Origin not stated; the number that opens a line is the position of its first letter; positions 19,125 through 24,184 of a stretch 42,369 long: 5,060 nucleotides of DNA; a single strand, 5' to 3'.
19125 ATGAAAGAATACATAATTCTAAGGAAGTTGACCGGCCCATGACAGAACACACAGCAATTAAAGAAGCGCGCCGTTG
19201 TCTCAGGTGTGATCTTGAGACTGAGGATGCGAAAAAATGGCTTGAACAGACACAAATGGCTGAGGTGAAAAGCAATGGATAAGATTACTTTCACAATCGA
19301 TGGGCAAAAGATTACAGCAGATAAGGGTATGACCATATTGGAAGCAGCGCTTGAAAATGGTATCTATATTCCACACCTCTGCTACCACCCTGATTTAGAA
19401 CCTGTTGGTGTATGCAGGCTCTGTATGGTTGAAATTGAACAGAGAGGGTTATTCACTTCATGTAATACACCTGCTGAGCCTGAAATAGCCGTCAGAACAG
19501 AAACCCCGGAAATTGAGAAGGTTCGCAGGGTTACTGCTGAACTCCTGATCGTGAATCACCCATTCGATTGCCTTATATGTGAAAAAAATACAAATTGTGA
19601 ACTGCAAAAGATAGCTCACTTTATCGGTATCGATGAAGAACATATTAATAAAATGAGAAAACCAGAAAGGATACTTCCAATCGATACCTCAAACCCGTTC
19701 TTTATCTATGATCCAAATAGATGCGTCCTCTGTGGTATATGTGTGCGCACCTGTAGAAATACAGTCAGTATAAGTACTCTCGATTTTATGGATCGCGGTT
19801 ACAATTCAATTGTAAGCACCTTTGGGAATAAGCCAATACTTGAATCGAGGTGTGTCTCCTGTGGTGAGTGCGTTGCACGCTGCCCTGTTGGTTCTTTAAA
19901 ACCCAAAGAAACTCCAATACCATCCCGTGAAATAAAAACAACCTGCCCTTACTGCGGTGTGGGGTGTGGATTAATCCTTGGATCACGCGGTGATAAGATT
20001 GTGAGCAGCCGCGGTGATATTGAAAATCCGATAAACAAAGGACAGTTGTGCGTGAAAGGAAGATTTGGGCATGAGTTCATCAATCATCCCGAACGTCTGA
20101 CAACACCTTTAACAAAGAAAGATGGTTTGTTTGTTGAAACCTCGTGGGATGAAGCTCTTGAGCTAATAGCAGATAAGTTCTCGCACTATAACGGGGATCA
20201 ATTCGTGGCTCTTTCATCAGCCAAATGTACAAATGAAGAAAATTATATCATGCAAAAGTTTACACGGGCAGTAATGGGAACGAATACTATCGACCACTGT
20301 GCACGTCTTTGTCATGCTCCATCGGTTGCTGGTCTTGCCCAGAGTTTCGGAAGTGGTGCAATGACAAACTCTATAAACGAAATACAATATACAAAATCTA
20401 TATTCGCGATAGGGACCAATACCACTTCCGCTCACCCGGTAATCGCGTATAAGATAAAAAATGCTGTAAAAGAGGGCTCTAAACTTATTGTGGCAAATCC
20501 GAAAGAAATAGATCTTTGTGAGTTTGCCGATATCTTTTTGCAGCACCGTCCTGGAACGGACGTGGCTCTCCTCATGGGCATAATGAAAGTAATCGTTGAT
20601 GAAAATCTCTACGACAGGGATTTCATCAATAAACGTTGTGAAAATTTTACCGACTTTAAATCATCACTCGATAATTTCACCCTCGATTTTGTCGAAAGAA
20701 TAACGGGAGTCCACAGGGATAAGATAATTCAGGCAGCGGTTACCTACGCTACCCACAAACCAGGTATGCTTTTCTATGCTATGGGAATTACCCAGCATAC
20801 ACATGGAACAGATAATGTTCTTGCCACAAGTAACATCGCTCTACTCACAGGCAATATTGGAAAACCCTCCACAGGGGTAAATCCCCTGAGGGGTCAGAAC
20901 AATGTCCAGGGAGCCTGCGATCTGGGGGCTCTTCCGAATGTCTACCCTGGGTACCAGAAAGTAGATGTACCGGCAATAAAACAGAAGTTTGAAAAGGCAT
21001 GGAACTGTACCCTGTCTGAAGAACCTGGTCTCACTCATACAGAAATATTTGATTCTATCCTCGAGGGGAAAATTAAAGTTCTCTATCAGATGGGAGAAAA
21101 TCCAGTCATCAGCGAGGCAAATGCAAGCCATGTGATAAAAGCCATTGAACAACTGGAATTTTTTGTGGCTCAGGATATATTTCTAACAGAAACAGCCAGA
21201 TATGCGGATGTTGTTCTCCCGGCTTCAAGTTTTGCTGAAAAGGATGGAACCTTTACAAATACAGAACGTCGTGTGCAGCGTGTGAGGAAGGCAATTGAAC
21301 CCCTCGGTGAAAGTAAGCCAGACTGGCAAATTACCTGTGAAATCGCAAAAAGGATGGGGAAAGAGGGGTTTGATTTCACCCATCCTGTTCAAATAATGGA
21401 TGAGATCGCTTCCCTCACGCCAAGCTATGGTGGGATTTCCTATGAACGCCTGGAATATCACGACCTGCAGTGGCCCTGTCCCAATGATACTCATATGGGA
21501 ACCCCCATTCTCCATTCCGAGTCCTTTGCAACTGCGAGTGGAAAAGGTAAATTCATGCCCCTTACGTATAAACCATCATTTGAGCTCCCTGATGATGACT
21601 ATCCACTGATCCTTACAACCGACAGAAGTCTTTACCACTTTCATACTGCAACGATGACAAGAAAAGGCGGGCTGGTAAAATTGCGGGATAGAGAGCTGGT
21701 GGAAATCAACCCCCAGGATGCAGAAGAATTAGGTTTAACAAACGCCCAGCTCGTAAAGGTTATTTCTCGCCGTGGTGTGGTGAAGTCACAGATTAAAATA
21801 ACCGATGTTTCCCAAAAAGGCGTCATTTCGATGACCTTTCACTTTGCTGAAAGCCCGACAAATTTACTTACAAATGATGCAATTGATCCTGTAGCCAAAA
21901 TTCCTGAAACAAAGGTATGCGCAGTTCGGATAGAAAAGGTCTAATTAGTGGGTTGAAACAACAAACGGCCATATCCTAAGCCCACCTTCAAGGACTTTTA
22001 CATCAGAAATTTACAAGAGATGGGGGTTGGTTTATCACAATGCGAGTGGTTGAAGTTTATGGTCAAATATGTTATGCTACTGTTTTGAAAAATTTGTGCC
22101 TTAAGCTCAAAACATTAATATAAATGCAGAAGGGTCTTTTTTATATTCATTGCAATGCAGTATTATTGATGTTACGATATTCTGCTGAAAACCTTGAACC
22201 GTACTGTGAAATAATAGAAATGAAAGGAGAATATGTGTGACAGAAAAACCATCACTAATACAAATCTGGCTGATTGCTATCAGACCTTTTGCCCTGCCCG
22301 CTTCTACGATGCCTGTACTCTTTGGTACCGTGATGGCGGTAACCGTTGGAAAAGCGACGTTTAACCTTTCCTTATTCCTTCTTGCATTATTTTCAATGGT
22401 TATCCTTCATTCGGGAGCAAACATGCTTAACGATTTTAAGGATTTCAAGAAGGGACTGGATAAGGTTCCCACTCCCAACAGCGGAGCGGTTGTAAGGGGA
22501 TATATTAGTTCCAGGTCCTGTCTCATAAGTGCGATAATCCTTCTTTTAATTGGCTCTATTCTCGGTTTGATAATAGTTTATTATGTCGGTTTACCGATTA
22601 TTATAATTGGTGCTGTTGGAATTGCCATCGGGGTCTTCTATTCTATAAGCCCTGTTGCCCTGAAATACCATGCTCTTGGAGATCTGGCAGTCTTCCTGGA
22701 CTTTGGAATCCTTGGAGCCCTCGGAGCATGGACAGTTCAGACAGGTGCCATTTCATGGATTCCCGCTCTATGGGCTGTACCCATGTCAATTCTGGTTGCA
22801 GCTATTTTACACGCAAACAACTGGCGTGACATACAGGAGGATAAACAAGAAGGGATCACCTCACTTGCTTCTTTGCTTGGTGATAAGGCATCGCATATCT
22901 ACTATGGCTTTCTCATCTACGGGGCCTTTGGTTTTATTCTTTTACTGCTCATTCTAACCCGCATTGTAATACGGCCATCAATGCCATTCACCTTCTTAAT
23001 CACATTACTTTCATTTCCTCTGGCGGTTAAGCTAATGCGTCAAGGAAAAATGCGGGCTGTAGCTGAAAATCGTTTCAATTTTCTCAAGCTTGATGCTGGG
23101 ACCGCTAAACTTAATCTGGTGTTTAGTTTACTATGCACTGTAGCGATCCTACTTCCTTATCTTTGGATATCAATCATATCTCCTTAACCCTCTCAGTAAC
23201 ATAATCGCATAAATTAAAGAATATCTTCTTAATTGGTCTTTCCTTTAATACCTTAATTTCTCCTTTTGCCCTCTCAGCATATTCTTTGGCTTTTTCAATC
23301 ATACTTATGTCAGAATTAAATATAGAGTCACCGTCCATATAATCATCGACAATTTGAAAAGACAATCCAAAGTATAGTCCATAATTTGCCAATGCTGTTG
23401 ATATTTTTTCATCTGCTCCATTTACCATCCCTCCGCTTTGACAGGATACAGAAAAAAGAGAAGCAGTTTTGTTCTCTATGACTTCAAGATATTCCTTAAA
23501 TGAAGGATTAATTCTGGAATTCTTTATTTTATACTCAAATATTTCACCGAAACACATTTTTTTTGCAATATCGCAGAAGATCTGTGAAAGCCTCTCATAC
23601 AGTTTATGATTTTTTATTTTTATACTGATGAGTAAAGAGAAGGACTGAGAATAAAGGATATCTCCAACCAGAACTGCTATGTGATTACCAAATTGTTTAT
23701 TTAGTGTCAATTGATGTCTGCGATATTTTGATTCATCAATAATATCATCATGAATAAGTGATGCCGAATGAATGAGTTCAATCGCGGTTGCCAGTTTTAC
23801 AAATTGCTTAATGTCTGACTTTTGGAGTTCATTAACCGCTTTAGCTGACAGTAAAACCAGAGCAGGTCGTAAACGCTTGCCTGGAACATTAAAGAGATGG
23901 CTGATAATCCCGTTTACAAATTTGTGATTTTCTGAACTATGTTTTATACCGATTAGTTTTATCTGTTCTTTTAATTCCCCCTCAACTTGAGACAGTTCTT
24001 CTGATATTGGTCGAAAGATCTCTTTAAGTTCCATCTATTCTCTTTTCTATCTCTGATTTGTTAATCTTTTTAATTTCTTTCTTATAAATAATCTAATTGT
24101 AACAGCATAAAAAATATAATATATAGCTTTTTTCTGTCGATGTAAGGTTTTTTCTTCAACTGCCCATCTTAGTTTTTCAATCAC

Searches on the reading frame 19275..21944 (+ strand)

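Call 48: search_protein_families(library=pfam, proteins=[window:19275-21944:+], max_evalue=0.00001)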
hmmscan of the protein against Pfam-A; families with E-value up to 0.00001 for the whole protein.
window:19275-21944:+ (889 aa): 8 families
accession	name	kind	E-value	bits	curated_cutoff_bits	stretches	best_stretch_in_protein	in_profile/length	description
PF00384.28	Molybdopterin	-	4.1e-82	276.5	24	1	274-693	1-353/353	Molybdopterin oxidoreductase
PF01568.27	Molydop_binding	-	5.5e-29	100.9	26.8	1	778-883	1-110/110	Molydopterin dinucleotide binding domain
PF13510.11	Fer2_4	-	3.5e-22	78.7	22.8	1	3-77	3-81/82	2Fe-2S iron-sulfur cluster binding domain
PF04879.21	Molybdop_Fe4S4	-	3.3e-20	72.2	22.7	1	219-271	3-55/55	Molybdopterin oxidoreductase Fe4S4 domain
PF10588.14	NADH-G_4Fe-4S_3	-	2.1e-14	53.2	27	1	84-122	1-39/40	NADH-ubiquinone oxidoreductase-G iron-sulfur binding region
PF00111.32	Fer2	-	8.8e-09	35.6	21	1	7-57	2-50/77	2Fe-2S iron-sulfur cluster binding domain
PF00037.32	Fer4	-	1.3e-07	31.5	21.1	0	188-208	3-23/24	4Fe-4S binding domain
PF12838.12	Fer4_7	-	6.7e-06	26.9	27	1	149-206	1-51/52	4Fe-4S dicluster domain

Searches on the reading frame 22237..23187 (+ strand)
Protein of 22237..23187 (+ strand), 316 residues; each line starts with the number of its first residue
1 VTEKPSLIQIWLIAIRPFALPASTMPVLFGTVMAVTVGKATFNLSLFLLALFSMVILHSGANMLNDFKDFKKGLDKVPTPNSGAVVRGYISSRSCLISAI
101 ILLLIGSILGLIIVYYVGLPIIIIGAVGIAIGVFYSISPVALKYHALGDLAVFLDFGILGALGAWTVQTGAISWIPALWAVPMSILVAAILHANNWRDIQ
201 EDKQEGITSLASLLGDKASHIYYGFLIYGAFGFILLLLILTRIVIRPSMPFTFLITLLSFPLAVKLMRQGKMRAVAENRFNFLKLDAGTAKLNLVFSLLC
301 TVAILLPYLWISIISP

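Call 37: search_protein_families(library=ncbifam, proteins=[window:22237-23187:+], max_evalue=0.00001)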
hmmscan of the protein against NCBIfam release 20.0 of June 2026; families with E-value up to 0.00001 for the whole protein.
window:22237-23187:+ (316 aa): 15 families
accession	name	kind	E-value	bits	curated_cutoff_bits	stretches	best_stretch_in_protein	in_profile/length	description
NF004751.0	PRK06080.1-3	equivalog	1.9e-48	165.5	264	1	4-306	6-295/296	1,4-dihydroxy-2-naphthoate polyprenyltransferase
NF004749.0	PRK06080.1-1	equivalog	1.9e-45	155.3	277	1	5-309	16-310/311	1,4-dihydroxy-2-naphthoate polyprenyltransferase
NF004753.0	PRK06080.1-5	equivalog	4.2e-37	128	555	1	11-309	14-308/312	1,4-dihydroxy-2-naphthoate polyprenyltransferase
NF004617.0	PRK05951.1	equivalog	7.8e-34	117.2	239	1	13-306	19-299/306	prenyltransferase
NF009926.0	PRK13387.1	equivalog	2.1e-32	112.5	316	2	13-154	8-149/317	1,4-dihydroxy-2-naphthoate polyprenyltransferase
NF004750.0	PRK06080.1-2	equivalog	1.1e-31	110.2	346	1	6-302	4-296/301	1,4-dihydroxy-2-naphthoate polyprenyltransferase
TIGR00751.1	menA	equivalog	6.3e-31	107.9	102.15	1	16-269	1-253/284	1,4-dihydroxy-2-naphthoate octaprenyltransferase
TIGR02235.1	menA_cyano-plnt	equivalog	3e-25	89.1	225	1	10-269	1-250/285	2-carboxy-1,4-naphthoquinone phytyltransferase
NF004752.0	PRK06080.1-4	subfamily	1.1e-23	84.3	289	1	20-280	15-276/300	1,4-dihydroxy-2-naphthoate polyprenyltransferase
NF004754.0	PRK06080.1-6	equivalog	6.4e-23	81.6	522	1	6-306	7-303/308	1,4-dihydroxy-2-naphthoate polyprenyltransferase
NF009523.0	PRK12884.1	equivalog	4.3e-11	42.5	269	1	29-277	21-257/279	prenyltransferase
NF005742.0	PRK07566.1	equivalog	6.8e-11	41.8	313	1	21-275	37-289/315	chlorophyll synthase ChlG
TIGR01476.1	chlor_syn_BchG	subfamily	1.5e-10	41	212.3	1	32-244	21-232/283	(bacterio)chlorophyll synthase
NF009058.0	PRK12392.1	subfamily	3.2e-10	39.6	494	1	23-270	28-270/333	bacteriochlorophyll c synthase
NF009524.0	PRK12886.1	equivalog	6.8e-06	25.6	387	1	18-259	22-241/291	prenyltransferase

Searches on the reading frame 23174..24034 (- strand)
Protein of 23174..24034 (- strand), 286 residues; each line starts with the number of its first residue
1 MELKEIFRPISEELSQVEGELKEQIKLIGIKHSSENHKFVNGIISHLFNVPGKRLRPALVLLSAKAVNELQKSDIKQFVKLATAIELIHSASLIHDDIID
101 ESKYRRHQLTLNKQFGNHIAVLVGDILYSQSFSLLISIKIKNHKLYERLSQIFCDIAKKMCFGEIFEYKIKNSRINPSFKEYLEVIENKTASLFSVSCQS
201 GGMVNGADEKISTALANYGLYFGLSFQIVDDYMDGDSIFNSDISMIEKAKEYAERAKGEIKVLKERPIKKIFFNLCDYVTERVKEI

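Call 37: search_protein_families(library=ncbifam, proteins=[window:23174-24034:-], max_evalue=0.00001)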
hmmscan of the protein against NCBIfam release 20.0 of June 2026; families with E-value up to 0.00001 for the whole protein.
window:23174-24034:- (286 aa): 16 families
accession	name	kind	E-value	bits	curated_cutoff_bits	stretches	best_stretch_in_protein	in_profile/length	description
TIGR02749.1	prenyl_cyano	equivalog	5.5e-49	166.9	383.2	1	3-234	3-218/322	solanesyl diphosphate synthase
NF040698.1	IdsA_Meth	equivalog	2.1e-47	161.9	468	1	42-234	32-221/328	short chain isoprenyl diphosphate synthase IdsA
TIGR02748.1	GerC3_HepT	equivalog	1.9e-46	158.6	456.55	1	3-234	2-214/319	heptaprenyl diphosphate synthase component II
NF041169.1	f2_encap_cargo4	exception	1.7e-44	152.4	450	1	51-233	49-223/334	family 2 encapsulin nanocompartment cargo protein polyprenyl transferase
NF041003.1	GGPP_syn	equivalog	4.3e-39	134.5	500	1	36-233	24-217/326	geranylgeranyl diphosphate synthase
NF045628.1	HxpDPsynlarge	equivalog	2e-38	132.1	500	1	34-236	17-208/311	hexaprenyl-diphosphate synthase large subunit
NF008140.0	PRK10888.1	equivalog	2.4e-37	129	412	1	37-236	29-217/323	octaprenyl diphosphate synthase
NF045485.1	FPPsyn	subfamily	1.1e-34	119.9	275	1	39-234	24-219/288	farnesyl diphosphate synthase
NF040627.1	GFPS_Meth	equivalog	8.6e-32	110.7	600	1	12-234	7-209/285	geranylfarnesyl diphosphate synthase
NF040789.2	gerfarn_diphsyn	equivalog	4.9e-31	108.2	560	1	46-234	40-238/345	geranylfarnesyl diphosphate synthase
NF042417.1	NPPPS_Mycobact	equivalog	5.2e-31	107.9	600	1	39-237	43-230/335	nonaprenyl/(2E,6E)-farnesyl/geranylgeranyl diphosphat synthase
NF045549.1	GGPPsyn_IdsB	equivalog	6.1e-29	101.2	475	1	50-233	63-239/346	geranylgeranyl diphosphate synthase IdsB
NF045685.1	GGPPSynCrtE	equivalog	1.5e-26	93.1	460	1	51-234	41-224/293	geranylgeranyl diphosphate synthase CrtE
NF040936.1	hexpp_archaea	equivalog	9.8e-19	67.7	400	1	51-241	40-211/275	hexaprenyl pyrophosphate synthase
NF007877.0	PRK10581.1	equivalog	1.2e-18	67.3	321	1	50-234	42-227/299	(2E,6E)-farnesyl diphosphate synthase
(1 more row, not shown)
